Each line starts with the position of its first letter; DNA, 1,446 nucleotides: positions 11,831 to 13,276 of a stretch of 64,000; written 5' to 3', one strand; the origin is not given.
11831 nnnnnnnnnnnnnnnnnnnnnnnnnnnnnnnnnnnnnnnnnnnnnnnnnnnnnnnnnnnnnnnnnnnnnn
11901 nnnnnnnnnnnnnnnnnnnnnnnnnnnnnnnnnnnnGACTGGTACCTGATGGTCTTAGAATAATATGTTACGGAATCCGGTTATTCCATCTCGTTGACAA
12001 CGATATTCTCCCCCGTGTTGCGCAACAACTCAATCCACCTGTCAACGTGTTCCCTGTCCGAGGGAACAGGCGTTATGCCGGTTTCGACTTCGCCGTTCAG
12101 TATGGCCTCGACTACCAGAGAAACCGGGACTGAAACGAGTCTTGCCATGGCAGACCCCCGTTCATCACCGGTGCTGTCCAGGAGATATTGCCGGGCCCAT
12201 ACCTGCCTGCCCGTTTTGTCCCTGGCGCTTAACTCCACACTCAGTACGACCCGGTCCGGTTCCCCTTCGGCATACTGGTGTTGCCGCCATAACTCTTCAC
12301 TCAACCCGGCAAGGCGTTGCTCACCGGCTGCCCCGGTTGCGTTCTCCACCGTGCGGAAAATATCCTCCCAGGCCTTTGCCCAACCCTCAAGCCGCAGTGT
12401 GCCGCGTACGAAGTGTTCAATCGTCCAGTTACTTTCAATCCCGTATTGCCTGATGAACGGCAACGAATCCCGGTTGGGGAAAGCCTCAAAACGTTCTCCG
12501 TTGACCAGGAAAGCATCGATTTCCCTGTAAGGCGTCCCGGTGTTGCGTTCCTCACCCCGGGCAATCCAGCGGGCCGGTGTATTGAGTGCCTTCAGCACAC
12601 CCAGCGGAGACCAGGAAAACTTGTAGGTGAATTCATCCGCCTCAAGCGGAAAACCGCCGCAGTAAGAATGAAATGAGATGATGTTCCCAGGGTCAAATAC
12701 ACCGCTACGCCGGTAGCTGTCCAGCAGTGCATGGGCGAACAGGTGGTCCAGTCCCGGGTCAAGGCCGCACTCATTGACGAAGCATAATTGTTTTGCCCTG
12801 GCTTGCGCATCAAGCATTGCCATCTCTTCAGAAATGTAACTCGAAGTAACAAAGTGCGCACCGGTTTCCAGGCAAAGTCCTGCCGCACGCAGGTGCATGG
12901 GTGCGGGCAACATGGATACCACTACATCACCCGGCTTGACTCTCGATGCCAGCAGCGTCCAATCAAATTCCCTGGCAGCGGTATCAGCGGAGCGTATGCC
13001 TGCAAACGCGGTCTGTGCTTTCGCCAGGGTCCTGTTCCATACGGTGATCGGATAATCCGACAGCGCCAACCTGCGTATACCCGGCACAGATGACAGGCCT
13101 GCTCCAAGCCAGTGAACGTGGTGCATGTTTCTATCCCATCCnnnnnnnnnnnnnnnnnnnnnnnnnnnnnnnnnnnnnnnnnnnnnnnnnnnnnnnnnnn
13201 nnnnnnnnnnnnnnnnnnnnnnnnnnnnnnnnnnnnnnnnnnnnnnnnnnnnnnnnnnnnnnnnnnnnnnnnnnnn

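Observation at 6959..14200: Six-gene operon placing LYS1-like and LYS9-like saccharopine dehydrogenases in front of a heterotetrameric soxBDAG-type oxidase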

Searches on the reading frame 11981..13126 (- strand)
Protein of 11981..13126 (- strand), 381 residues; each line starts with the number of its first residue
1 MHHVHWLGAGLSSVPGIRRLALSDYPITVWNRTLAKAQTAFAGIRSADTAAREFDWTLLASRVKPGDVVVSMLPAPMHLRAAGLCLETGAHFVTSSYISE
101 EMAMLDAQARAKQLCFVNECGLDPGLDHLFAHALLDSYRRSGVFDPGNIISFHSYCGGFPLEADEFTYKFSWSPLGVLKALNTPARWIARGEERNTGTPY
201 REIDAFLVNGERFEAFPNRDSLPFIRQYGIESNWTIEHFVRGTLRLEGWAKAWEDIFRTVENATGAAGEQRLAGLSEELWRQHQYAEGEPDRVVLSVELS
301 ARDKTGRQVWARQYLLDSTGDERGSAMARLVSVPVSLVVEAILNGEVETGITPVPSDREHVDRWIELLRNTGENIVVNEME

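Call 3: search_protein_families(library=pfam, proteins=[window:11981-13126:-])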
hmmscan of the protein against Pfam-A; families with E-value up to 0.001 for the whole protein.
window:11981-13126:- (381 aa): 2 families
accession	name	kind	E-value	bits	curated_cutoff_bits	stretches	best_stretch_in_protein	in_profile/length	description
PF16653.10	Sacchrp_dh_C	-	1.4e-42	147.1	31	1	121-371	1-263/265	Saccharopine dehydrogenase C-terminal domain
PF03435.24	Sacchrp_dh_NADP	-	1.7e-12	48.2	25.1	1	4-114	1-126/129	Saccharopine dehydrogenase NADP binding domain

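Call 4: search_protein_families(library=ncbifam, proteins=[window:11981-13126:-])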
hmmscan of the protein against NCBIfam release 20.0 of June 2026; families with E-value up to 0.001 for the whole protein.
window:11981-13126:- (381 aa): 0 families

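Call 22: search_solved_structures(query=window:11981-13126:-, show_alignments=2, max_evalue=0.00001)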
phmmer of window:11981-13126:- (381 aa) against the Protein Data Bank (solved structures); distinct sequences matched with E-value up to 0.00001: 5.
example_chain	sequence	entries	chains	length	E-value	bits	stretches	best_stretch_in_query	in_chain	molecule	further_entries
1e5l_A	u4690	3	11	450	1.5e-39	139.4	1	5-250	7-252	SACCHAROPINE REDUCTASE | Saccharopine dehydrogenase [NADP(+), L-glutamate-forming]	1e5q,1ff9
2axq_A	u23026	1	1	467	6.3e-34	121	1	4-251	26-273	Saccharopine dehydrogenase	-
5l78_A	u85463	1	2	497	1.2e-31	113.5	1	63-254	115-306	Alpha-aminoadipic semialdehyde synthase, mitochondrial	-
5l76_A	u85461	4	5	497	1.6e-31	113.1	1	63-254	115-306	Alpha-aminoadipic semialdehyde synthase, mitochondrial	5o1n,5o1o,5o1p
3abi_A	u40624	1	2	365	7.4e-07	31.8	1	53-219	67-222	Putative uncharacterized protein PH1688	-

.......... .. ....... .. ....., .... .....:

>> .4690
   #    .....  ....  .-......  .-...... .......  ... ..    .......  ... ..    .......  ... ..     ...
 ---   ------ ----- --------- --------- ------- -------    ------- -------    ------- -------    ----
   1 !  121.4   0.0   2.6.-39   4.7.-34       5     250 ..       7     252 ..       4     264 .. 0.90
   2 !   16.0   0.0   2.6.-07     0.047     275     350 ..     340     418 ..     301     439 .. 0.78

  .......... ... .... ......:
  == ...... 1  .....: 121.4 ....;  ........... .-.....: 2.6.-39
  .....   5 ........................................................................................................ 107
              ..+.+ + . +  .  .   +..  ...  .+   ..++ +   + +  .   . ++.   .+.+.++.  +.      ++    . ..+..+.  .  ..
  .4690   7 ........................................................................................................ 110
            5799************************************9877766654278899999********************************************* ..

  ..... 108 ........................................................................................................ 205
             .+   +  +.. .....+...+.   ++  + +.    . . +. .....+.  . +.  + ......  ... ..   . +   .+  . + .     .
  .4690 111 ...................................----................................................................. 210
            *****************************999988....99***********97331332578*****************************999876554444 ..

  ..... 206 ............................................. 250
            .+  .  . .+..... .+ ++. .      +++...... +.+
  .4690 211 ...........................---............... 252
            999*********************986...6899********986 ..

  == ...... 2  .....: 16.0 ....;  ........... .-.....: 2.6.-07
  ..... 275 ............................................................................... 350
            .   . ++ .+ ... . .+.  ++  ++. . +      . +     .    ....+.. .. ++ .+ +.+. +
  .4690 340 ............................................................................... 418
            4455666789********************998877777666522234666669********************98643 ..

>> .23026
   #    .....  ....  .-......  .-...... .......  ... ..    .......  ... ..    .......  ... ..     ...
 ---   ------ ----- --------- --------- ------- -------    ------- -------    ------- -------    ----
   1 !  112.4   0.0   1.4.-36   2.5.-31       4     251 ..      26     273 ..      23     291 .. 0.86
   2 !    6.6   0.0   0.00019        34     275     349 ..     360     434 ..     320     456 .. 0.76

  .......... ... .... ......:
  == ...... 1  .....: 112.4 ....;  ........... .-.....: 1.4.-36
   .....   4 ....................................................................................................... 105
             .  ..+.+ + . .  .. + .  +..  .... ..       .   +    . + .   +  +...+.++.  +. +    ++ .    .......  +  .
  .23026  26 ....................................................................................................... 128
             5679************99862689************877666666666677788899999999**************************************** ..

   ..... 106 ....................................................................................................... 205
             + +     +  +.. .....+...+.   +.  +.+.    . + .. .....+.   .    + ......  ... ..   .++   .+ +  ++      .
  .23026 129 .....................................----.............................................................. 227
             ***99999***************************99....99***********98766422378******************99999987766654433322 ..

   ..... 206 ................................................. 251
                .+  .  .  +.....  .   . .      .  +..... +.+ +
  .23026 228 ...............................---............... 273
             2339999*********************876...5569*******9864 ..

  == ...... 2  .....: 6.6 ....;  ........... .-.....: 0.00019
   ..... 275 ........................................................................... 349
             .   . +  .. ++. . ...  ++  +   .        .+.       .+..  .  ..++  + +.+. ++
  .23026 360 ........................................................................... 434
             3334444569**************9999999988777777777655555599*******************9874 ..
